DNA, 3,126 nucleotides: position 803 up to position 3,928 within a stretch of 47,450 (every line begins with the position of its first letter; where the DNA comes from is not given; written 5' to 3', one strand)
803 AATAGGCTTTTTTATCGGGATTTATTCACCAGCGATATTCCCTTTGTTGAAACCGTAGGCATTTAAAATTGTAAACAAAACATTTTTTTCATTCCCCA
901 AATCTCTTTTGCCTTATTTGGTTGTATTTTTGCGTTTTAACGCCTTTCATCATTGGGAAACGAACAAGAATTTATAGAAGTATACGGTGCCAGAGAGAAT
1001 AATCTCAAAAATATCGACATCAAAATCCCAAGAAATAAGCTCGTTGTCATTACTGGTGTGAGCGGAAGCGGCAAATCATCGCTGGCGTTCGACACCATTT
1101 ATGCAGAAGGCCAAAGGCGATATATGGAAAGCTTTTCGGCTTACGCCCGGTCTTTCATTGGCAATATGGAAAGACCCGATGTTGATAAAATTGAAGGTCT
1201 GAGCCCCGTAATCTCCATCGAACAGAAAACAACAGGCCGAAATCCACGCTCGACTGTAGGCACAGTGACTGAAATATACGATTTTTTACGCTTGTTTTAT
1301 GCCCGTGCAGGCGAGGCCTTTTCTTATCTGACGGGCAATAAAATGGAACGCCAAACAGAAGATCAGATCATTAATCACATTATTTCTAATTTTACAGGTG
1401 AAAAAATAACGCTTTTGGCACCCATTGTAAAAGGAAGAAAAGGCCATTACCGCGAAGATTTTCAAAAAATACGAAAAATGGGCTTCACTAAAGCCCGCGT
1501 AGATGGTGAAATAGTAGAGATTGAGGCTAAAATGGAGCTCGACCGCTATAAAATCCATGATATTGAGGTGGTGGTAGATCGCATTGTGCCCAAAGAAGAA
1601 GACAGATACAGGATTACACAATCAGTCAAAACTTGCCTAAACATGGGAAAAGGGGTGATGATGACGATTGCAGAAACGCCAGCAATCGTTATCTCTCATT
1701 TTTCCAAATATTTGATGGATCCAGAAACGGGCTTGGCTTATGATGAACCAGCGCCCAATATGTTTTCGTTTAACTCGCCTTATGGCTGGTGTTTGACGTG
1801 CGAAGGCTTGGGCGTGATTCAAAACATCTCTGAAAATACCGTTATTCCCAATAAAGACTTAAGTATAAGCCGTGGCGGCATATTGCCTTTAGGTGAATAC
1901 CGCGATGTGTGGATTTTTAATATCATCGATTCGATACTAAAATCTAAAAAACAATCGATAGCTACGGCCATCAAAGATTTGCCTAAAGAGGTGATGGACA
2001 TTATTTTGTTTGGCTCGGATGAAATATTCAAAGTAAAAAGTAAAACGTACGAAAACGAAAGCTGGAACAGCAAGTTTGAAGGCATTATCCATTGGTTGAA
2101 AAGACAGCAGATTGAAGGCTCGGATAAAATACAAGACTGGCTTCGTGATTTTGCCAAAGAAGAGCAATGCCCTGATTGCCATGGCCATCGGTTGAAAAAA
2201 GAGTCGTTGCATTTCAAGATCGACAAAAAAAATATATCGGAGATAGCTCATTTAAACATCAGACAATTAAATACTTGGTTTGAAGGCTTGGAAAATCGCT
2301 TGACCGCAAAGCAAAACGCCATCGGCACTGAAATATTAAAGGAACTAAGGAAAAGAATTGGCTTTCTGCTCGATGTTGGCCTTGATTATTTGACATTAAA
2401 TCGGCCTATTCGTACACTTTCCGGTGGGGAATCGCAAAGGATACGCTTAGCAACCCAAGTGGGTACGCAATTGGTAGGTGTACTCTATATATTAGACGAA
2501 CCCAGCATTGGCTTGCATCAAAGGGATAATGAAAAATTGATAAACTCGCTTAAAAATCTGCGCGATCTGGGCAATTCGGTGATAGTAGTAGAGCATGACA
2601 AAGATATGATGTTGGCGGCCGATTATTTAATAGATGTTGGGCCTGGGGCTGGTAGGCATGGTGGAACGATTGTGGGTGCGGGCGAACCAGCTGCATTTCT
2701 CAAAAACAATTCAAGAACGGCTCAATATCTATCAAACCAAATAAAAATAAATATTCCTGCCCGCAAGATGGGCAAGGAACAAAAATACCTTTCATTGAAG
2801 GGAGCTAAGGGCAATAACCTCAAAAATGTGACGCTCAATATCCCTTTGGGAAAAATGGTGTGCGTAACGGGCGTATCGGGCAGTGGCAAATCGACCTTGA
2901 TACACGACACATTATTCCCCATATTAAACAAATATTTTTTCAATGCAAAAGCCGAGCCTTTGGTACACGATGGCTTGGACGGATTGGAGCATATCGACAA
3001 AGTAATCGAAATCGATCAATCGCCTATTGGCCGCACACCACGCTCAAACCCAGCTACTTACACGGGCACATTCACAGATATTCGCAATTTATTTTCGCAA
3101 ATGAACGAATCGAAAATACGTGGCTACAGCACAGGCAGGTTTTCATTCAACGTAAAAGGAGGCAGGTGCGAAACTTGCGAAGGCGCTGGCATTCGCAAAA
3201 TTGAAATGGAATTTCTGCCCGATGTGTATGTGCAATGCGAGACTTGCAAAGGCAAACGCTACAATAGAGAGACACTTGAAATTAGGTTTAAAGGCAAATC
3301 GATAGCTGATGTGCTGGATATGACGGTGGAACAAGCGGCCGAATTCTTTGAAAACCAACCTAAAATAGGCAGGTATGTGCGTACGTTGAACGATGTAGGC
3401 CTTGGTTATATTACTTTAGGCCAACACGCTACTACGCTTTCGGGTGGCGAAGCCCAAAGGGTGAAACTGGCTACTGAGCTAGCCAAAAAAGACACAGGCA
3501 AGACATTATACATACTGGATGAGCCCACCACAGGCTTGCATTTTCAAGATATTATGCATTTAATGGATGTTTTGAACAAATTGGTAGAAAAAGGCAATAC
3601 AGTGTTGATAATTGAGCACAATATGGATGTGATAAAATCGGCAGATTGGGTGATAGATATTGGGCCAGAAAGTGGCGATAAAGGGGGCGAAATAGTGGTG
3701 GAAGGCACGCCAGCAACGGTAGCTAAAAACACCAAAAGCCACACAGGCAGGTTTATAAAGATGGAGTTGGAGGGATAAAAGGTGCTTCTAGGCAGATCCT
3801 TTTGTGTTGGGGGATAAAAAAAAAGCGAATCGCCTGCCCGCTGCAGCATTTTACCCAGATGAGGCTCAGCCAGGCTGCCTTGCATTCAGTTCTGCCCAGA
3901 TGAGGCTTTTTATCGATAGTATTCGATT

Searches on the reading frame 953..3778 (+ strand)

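Call 66: search_protein_families(library=padloc, alignment_id=A4, max_evalue=0.00001)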
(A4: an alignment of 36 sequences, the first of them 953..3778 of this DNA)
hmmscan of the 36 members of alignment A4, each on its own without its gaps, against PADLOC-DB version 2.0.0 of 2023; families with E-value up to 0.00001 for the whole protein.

A. member 1, window:953-3778:+ (941 aa): 8 families
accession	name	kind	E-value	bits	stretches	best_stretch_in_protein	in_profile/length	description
PDLC04135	mad3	-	5.9e-103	343.3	2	616-933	8-366/374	mads_3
PDLC04140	mad8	-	2e-41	140.5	3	621-895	15-238/314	mads_8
PDLC03878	NsnB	-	7.1e-10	37.2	0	626-655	14-43/345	-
PDLC04242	PDC-M01A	-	2.8e-09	33.8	0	826-892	401-468/566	-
PDLC02914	ATPase-Toprim_I-B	-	3.1e-08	31.3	0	625-662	17-54/443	-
PDLC04164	AriA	-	6e-08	30.5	0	827-884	170-227/253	-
PDLC04175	HEC-01A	-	4.3e-07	27.3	0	825-886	245-304/363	-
PDLC02980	AriA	-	9.1e-07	27.1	0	835-886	243-295/304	-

B. families by the number of members that match (of 36 scanned): 20 families
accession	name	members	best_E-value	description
PDLC04832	PDC-S03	2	1.5e-46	-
PDLC04834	PDC-S03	2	3.5e-27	-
PDLC04833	PDC-S03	2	8.2e-24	-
PDLC04835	PDC-S03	2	1.8e-12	-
PDLC04135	mad3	1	5.9e-103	mads_3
PDLC04140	mad8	1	2e-41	mads_8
PDLC03687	HEase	1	3.6e-15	homing endonuclease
PDLC03886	NsnC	1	1.8e-13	-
PDLC02926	HTH_VI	1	1e-10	-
PDLC03878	NsnB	1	7.1e-10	-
PDLC04242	PDC-M01A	1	2.8e-09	-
PDLC00757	Effector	1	3.9e-09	Phospholipase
PDLC00758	Effector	1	2.1e-08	Phospholipase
PDLC02914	ATPase-Toprim_I-B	1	3.1e-08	-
PDLC04164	AriA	1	6e-08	-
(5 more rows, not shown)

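Call 67: search_protein_families(library=ncbifam, proteins=[window:953-3778:+], max_evalue=1e-10)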
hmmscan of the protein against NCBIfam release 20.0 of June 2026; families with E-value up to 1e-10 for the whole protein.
window:953-3778:+ (941 aa): 129 families (the best 25 are shown)
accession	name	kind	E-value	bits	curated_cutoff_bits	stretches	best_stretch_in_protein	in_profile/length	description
NF001503.0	PRK00349.1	equivalog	0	1391.9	1147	1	4-939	2-941/943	excinuclease ABC subunit UvrA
TIGR00630.1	uvra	equivalog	0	1329.1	729.8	1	8-924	2-924/924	excinuclease ABC subunit UvrA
NF001885.0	PRK00635.1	equivalog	8.2e-216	719.4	3054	1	9-927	7-909/1809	excinuclease ABC subunit A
TIGR03608.1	L_ocin_972_ABC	subfamily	2.5e-37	128.4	254.85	2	802-903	109-206/206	putative bacteriocin export ABC transporter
TIGR02857.1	CydD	equivalog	6.8e-36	124.3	435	1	813-902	442-528/529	thiol reductant ABC exporter subunit CydD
TIGR04521.1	ECF_ATPase_2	equivalog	2.1e-35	122.2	330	1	810-928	126-237/279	energy-coupling factor transporter ATPase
NF040873.1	AztA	equivalog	1.3e-34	119.5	220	2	823-901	114-189/191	zinc ABC transporter ATP-binding protein AztA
NF010068.0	PRK13548.1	equivalog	2.4e-32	112.1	261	1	784-924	96-231/261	heme ABC transporter ATP-binding protein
TIGR02673.1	FtsE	equivalog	2.5e-31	109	264.85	0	807-896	116-202/214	cell division ATP-binding protein FtsE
TIGR04520.1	ECF_ATPase_1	equivalog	3.5e-31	108.6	315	1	812-928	121-228/269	energy-coupling factor transporter ATPase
TIGR02315.1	ABC_phnC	equivalog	9.4e-29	100.5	266.1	0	793-926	112-236/243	phosphonate ABC transporter ATP-binding protein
NF007826.0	PRK10535.1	equivalog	6.3e-28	97.4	966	0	812-919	129-226/648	macrolide ABC transporter ATP-binding protein/permease MacB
TIGR01166.1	cbiO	subfamily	1.8e-27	96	211.8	0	474-552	114-189/190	cobalt ABC transporter, ATP-binding protein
TIGR02868.1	CydC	equivalog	8e-26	90.8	329.05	0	805-890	450-529/530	thiol reductant ABC exporter subunit CydC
TIGR01842.1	type_I_sec_PrtD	subfamily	1.5e-25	89.8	510.15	0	821-901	447-524/544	type I secretion system permease/ATPase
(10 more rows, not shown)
